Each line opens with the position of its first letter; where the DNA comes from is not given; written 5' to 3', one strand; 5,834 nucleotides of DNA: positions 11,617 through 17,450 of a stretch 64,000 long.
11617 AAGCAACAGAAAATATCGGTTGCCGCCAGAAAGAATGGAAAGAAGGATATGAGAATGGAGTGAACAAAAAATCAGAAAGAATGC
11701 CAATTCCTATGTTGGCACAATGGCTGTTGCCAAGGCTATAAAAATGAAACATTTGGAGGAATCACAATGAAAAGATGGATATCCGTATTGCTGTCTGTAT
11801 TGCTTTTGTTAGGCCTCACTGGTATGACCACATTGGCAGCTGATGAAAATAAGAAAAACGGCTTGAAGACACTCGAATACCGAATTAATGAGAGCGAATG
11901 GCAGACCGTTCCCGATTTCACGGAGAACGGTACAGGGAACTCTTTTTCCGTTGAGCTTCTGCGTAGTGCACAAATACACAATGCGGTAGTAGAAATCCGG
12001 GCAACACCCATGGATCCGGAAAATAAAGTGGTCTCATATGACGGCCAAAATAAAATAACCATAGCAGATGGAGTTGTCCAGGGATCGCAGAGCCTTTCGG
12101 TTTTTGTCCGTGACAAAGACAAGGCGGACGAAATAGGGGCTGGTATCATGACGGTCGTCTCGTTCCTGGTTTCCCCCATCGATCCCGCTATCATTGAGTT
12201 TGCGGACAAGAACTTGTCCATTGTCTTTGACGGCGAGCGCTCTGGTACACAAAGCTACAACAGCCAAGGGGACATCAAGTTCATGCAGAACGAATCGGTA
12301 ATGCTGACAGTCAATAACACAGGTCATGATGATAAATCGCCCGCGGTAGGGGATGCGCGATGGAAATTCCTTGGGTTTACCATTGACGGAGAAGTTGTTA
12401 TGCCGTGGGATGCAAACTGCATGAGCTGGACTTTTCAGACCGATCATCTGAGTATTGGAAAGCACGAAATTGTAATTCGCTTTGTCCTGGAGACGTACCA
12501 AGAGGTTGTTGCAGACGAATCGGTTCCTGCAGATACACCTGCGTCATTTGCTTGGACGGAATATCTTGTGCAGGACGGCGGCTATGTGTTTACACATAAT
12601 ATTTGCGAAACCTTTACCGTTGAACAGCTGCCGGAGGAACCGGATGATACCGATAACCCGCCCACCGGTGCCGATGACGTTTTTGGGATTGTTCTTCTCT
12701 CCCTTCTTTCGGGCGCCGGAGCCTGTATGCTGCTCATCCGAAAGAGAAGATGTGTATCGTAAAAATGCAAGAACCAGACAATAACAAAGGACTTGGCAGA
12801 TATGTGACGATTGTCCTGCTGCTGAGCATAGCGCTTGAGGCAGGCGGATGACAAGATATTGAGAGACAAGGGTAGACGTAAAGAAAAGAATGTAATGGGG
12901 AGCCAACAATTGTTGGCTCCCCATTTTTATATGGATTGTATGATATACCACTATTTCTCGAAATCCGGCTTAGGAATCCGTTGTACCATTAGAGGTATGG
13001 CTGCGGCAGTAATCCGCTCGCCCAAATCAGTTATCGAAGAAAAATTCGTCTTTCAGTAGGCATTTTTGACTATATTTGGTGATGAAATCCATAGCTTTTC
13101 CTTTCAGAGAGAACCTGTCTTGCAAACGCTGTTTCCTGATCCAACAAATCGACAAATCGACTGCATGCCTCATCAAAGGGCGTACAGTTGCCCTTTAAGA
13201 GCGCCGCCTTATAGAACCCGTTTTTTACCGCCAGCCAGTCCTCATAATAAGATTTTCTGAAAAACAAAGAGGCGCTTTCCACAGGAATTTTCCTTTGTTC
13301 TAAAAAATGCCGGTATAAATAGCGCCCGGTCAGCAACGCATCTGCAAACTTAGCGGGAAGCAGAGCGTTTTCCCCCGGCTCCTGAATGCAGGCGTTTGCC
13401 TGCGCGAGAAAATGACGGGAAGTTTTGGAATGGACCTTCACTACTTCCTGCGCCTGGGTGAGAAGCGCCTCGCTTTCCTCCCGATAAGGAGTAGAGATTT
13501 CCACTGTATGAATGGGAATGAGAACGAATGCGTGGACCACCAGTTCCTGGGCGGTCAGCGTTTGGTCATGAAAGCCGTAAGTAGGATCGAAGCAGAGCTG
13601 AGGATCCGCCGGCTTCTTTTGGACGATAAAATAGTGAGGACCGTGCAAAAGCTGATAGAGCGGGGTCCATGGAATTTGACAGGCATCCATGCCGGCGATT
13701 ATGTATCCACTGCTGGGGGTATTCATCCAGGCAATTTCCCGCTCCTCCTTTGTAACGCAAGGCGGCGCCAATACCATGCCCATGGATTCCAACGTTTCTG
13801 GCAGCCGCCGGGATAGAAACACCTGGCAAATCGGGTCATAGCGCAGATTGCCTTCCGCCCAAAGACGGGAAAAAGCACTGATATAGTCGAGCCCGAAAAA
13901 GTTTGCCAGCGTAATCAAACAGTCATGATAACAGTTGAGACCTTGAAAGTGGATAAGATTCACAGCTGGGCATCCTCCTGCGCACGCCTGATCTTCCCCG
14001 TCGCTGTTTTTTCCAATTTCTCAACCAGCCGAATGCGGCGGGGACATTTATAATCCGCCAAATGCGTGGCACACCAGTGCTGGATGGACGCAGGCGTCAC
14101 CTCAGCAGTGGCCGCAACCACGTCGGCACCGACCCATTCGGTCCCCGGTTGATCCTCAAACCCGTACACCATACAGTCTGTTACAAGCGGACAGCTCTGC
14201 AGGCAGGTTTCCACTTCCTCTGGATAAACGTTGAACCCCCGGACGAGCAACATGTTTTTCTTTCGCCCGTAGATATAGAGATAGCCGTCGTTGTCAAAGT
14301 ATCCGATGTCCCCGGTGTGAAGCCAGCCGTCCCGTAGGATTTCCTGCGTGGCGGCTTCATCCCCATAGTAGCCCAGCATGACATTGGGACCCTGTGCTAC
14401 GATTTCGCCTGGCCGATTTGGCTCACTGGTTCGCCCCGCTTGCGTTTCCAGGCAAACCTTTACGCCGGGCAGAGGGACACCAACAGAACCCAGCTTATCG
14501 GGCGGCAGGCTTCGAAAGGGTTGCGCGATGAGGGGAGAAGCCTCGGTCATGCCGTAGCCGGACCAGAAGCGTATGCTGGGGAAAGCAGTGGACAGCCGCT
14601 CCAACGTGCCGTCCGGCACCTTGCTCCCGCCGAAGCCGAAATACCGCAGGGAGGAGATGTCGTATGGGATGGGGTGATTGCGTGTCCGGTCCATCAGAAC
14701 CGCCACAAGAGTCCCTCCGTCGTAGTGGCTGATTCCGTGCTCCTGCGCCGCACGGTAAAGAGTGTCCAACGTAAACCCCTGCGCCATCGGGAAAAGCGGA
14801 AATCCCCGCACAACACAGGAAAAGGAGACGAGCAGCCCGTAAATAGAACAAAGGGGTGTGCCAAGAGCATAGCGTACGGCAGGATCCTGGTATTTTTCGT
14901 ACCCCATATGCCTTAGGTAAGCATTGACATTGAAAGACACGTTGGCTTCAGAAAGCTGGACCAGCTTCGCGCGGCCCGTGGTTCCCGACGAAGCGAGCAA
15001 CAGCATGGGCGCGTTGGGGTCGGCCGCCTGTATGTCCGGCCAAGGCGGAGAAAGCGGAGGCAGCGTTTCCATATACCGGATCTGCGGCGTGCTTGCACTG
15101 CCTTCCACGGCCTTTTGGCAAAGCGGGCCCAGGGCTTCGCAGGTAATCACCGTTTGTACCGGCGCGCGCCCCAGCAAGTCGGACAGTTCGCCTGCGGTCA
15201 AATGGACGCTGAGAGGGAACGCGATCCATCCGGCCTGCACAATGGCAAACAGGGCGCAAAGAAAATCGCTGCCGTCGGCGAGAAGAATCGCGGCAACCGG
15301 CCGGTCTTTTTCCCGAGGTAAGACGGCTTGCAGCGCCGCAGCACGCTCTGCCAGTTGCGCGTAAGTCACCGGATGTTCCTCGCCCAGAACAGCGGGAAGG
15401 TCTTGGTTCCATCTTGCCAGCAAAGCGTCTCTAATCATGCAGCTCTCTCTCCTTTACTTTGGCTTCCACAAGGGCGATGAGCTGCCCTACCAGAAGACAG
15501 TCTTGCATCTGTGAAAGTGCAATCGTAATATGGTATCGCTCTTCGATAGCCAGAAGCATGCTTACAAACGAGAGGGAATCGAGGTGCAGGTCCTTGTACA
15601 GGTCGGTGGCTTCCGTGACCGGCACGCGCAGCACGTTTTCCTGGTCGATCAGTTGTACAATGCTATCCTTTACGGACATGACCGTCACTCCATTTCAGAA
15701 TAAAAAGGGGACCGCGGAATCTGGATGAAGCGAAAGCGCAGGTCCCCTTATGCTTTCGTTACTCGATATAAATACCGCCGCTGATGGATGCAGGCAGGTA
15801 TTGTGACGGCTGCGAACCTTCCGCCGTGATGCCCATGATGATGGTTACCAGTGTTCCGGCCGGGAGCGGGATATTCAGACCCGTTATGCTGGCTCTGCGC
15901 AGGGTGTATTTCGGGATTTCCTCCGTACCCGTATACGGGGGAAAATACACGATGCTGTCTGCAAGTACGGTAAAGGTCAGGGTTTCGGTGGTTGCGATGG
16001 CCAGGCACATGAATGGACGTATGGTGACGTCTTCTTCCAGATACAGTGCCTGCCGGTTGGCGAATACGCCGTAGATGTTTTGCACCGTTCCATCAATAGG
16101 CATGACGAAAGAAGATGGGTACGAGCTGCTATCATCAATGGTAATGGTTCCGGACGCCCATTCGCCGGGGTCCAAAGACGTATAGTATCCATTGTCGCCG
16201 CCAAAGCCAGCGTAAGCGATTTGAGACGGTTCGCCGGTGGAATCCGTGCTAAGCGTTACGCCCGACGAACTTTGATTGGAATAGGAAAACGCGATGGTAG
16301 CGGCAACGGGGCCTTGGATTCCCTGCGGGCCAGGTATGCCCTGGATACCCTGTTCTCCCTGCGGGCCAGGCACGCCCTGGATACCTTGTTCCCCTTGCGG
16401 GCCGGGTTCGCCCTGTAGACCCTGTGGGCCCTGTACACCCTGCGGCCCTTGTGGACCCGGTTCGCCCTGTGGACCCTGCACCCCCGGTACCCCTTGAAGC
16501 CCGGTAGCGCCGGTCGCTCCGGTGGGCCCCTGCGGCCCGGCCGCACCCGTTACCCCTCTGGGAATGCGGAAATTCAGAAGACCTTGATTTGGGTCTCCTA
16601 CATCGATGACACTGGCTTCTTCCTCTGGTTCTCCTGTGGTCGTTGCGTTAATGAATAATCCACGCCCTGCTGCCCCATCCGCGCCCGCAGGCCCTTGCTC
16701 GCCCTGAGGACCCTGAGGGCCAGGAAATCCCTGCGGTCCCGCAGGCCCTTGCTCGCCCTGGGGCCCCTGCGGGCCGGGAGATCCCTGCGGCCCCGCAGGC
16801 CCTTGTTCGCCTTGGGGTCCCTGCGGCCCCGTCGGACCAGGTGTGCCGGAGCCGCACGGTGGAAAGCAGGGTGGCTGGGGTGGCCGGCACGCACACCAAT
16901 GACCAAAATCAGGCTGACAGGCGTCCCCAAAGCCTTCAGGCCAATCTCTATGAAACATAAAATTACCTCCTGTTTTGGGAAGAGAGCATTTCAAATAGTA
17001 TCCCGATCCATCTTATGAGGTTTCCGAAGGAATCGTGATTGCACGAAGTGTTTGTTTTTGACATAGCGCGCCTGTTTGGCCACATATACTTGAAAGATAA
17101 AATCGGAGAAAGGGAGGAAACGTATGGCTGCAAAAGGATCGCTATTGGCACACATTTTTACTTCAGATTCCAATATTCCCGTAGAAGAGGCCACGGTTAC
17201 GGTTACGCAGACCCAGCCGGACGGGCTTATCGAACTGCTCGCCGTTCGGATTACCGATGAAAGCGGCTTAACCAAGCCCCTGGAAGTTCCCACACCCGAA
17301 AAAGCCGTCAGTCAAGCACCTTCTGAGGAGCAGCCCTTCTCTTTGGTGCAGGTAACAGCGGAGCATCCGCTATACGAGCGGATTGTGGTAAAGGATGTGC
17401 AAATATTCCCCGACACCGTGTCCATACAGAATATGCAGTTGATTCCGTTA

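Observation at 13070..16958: A carrier-protein acylation cassette (ACP + ANL ligase + BtrH-like transferase) sits directly behind a BclB/BclA-type collagen-like surface protein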

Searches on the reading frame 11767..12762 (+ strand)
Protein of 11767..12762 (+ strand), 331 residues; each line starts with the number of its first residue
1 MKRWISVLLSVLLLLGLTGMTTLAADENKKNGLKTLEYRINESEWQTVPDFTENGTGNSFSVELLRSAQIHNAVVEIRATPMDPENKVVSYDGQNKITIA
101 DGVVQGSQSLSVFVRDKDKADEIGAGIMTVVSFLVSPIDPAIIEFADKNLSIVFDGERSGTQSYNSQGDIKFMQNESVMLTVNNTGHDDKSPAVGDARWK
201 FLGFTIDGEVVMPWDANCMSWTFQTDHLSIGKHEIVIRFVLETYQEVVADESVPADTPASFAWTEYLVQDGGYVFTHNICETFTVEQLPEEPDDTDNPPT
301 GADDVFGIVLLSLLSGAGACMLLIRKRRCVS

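Call 3: search_protein_families(library=pfam, proteins=[window:11767-12762:+], max_evalue=0.1)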
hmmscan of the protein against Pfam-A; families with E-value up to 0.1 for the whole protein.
window:11767-12762:+ (331 aa): 0 families

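Call 4: search_protein_families(library=ncbifam, proteins=[window:11767-12762:+], max_evalue=0.1)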
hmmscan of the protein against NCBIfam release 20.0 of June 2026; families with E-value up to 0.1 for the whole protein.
window:11767-12762:+ (331 aa): 2 families
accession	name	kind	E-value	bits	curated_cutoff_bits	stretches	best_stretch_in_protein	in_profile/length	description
NF053819.1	EF0750_LPXTG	subfamily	0.034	14.7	47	0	1-28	1-28/105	EF2685/EF0750 family sortase-dependent surface protein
NF041737.1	choice_anch_S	equivalog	0.061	13.1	70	0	1-67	1-65/256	choice-of-anchor S family protein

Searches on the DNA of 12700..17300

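Call 76: search_rna_families(source=window, start=12700, end=17300, threshold=evalue, max_evalue=1)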
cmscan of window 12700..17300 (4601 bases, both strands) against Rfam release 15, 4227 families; matches with E-value up to 1: 0.
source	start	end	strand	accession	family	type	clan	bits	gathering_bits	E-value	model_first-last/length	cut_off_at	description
